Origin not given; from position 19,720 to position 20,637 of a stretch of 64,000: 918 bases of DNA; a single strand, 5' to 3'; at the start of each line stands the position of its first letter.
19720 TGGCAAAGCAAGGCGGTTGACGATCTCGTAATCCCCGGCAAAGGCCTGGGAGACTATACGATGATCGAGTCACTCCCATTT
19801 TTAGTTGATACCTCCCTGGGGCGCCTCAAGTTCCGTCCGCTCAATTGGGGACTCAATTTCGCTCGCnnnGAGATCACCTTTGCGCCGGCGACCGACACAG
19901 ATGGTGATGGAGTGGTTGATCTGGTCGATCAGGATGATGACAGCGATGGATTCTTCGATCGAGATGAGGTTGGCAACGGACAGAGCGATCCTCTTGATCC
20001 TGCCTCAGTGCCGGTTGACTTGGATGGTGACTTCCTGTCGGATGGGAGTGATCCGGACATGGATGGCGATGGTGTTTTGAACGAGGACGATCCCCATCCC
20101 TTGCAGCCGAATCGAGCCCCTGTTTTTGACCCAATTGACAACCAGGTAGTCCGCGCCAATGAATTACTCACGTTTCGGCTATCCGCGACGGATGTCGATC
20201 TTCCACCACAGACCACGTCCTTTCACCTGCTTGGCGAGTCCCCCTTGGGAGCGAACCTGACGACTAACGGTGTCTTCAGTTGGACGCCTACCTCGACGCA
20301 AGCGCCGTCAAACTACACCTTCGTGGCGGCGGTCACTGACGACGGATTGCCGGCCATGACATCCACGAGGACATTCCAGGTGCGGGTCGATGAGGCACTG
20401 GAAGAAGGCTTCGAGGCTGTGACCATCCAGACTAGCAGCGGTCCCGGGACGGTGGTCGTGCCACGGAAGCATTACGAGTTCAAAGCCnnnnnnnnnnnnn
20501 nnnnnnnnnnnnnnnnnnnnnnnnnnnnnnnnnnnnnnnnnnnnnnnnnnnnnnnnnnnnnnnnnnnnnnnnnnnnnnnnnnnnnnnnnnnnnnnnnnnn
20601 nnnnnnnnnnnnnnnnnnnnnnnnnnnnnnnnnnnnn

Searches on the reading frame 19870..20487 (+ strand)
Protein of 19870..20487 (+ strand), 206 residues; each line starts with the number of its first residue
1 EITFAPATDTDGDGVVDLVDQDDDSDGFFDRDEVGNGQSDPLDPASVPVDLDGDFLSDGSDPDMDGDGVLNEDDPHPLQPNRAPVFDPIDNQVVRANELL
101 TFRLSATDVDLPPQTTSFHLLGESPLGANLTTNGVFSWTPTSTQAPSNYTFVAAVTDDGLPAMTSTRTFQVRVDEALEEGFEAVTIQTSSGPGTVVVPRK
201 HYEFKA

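Call 48: search_protein_families(library=pfam, proteins=[window:19870-20487:+], max_evalue=0.01)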
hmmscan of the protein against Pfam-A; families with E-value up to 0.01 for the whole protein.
window:19870-20487:+ (206 aa): 1 family
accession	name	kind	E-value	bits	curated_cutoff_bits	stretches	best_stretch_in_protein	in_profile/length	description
PF05345.18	He_PIG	-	5.2e-06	27.3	24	1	83-173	1-95/96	Putative Ig domain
